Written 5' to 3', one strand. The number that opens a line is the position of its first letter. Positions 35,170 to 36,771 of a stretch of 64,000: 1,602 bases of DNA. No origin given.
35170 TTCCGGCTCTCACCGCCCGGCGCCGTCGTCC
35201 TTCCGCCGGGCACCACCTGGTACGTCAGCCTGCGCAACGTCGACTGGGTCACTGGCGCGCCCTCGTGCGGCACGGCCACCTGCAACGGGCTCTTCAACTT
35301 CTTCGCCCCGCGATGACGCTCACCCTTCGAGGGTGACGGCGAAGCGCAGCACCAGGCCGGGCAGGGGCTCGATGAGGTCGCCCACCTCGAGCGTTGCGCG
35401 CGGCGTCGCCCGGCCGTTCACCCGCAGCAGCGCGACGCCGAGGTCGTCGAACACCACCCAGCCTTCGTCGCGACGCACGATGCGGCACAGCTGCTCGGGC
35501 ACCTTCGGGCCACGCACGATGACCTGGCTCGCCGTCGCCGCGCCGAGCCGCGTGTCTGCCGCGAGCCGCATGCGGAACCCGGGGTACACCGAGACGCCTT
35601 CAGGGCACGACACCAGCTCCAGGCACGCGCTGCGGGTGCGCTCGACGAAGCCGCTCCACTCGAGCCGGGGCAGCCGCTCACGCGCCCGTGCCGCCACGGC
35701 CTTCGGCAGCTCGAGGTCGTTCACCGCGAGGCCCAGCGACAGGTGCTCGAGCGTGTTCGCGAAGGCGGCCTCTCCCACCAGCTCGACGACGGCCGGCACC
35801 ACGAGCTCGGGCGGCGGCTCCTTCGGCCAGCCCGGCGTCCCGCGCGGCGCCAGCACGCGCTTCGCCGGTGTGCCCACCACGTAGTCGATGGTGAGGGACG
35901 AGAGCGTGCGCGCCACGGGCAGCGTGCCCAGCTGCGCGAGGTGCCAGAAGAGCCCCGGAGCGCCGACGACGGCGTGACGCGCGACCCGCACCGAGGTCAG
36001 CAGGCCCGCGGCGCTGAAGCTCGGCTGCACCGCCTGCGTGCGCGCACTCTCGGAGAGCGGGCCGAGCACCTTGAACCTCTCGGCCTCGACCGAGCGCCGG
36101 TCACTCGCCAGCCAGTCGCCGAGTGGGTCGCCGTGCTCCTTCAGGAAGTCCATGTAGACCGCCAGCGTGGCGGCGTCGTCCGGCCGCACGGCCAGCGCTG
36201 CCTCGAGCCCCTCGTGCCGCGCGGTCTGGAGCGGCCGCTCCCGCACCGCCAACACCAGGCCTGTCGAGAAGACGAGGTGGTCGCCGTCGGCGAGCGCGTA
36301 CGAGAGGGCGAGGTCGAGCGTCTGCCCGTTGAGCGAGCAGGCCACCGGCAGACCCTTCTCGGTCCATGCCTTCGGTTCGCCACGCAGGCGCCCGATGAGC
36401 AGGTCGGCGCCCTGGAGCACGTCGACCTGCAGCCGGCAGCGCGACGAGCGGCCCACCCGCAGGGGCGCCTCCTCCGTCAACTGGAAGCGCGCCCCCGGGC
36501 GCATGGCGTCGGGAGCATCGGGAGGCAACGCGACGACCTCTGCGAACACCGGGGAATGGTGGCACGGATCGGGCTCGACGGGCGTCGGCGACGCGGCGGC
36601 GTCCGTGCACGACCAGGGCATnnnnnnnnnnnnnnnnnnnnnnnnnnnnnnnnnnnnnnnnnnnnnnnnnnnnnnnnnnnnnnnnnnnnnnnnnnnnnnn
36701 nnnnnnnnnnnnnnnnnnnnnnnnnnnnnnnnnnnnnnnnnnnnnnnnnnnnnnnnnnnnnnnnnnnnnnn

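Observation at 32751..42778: Three paralogous TIGR02996-type 'repeat-companion' proteins within 10 kb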

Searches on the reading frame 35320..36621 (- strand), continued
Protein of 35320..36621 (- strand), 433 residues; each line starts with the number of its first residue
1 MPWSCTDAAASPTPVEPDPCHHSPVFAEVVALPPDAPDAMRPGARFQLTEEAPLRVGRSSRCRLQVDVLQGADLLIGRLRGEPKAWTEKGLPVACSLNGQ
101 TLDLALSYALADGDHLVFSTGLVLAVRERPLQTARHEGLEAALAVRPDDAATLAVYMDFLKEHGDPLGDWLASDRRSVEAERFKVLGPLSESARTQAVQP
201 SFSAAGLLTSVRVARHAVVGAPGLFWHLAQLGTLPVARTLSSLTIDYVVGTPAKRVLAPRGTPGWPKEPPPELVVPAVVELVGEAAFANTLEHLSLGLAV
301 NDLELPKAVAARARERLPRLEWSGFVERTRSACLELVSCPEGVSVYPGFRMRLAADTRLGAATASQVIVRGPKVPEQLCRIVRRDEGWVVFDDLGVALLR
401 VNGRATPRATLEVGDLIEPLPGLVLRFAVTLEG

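Call 88: find_encoding_contigs(protein=P0131, flank=8000, max_places=1)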
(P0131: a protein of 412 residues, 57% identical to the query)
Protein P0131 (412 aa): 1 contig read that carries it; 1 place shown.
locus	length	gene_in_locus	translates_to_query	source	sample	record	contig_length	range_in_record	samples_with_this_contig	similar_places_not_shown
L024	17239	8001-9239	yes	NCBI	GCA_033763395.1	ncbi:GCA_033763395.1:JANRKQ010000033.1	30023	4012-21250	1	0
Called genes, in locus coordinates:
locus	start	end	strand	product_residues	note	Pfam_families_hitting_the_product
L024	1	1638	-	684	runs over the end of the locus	-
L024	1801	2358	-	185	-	PF09536:DUF2378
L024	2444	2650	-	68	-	-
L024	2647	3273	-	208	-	PF03446:NAD_binding_2, PF03807:F420_oxidored, PF10727:Rossmann-like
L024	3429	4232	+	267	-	PF01553:Acyltransferase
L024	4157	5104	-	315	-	PF03096:Ndr (weak), PF12146:Hydrolase_4 (weak), PF00561:Abhydrolase_1, PF12697:Abhydrolase_6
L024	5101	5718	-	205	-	PF00440:TetR_N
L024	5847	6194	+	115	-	-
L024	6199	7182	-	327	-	PF12146:Hydrolase_4, PF00561:Abhydrolase_1, PF12697:Abhydrolase_6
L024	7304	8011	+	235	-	PF00440:TetR_N, PF17918:TetR_C_15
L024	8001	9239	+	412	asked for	-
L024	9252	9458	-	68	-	PF00574:CLP_protease (faint)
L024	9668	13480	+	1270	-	PF13191:AAA_16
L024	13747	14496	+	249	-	-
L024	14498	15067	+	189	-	PF01812:5-FTHF_cyc-lig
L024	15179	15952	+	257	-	PF13308:YARHG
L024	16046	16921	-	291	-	PF09587:PGA_cap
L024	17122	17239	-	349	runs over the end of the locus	PF00702:Hydrolase, PF12710:HAD, PF13419:HAD_2, PF13242:Hydrolase_like, PF00583:Acetyltransf_1 (weak), PF13508:Acetyltransf_7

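Call 89: find_encoding_contigs(protein=P0130, flank=8000, max_places=1)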
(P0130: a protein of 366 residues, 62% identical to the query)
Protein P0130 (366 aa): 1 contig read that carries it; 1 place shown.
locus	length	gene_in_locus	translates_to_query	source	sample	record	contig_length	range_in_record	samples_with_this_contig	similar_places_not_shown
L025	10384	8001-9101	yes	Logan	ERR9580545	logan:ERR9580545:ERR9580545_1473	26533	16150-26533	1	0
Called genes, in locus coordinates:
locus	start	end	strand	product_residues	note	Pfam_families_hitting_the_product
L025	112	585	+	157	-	-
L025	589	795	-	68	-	-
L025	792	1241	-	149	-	PF10604:Polyketide_cyc2, PF08327:AHSA1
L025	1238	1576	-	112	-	PF25213:HVO_A0261_N (faint), PF12840:HTH_20, PF01022:HTH_5, PF12802:MarR_2 (weak)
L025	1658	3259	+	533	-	PF00437:T2SSE (weak)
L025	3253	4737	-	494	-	PF00512:HisKA (weak), PF02518:HATPase_c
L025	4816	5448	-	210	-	PF00072:Response_reg, PF00196:GerE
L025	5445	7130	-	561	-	PF08448:PAS_4, PF07730:HisKA_3, PF13581:HATPase_c_2 (weak), PF02518:HATPase_c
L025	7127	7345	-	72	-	-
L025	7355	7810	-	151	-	-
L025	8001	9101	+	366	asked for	-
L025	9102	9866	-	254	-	PF00106:adh_short, PF08659:KR, PF13561:adh_short_C2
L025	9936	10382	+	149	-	?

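Call 90: find_encoding_contigs(protein=P0123, flank=8000, max_places=1)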
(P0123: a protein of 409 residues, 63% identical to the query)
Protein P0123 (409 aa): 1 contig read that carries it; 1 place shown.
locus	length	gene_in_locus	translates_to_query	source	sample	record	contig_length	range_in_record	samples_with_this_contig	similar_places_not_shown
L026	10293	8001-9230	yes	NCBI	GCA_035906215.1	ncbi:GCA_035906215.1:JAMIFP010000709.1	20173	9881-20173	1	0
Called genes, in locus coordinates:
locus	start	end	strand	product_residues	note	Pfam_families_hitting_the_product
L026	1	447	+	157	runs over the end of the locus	-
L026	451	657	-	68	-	-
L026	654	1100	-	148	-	PF10604:Polyketide_cyc2, PF08327:AHSA1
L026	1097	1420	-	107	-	PF12840:HTH_20, PF01022:HTH_5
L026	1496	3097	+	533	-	PF00437:T2SSE (weak)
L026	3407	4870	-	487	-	PF02518:HATPase_c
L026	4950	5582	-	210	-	PF00072:Response_reg, PF00196:GerE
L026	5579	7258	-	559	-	PF08448:PAS_4, PF07730:HisKA_3, PF13581:HATPase_c_2 (weak), PF02518:HATPase_c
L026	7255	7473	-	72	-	-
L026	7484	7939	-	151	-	-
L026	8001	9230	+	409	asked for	-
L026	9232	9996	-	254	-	PF00106:adh_short, PF08659:KR, PF13460:NAD_binding_10 (weak), PF13561:adh_short_C2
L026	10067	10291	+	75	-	?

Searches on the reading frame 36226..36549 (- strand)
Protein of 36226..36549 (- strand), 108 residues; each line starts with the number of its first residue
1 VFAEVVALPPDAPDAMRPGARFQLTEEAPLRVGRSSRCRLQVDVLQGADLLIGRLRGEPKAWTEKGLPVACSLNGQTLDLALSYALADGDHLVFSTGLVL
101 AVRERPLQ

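Call 95: search_solved_structures(query=A6, max_evalue=10, show_alignments=2)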
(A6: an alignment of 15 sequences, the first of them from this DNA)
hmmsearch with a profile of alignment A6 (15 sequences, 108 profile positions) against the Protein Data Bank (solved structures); distinct sequences matched with E-value up to 10: 2.
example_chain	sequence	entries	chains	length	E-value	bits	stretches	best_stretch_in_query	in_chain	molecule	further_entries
5fl2_K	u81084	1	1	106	0.73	13.4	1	17-95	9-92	ATPASE RAVA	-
4upf_D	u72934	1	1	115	0.81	13.3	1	17-95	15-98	ATPASE RAVA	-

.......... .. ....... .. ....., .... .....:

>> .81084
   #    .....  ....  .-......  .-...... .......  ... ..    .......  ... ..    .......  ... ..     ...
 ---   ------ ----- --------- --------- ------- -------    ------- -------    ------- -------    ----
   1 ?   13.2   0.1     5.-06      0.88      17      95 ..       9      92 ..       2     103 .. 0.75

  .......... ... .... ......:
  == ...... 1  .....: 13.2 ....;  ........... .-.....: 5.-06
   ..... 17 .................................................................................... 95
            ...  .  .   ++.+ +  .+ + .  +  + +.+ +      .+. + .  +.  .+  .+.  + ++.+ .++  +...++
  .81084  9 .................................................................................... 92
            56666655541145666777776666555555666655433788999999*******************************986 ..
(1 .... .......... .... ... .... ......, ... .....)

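Call 96: search_protein_families(library=pfam, alignment_id=A6, max_evalue=10)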
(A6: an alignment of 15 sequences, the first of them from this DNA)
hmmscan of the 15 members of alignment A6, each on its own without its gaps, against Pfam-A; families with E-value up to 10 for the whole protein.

A. member 1, seq(108 aa): 0 families

B. families by the number of members that match (of 15 scanned): 3 families
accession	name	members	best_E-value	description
PF00498.31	FHA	2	0.091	FHA domain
PF19717.4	DUF6212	1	0.11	Family of unknown function (DUF6212)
PF02626.20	CT_A_B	1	0.17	Carboxyltransferase domain, subdomain A and B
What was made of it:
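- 36241..36546 (-): B: N-terminal beta-sandwich (residues 26-127). FHA-like by motif (GRS) and topology, but not proven. Only 2 of 15 members hit Pfam FHA (best E 0.09), and no FHA protein appears in the PDB sequence search (calls 95, 96).
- On FHA (PF00498): The N-terminal one has only marginal sequence support (calls 95, 96).
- Checked: The N-terminal beta-sandwich has only marginal sequence support: 2 of 15 members, best E 0.09 (calls 95, 96).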
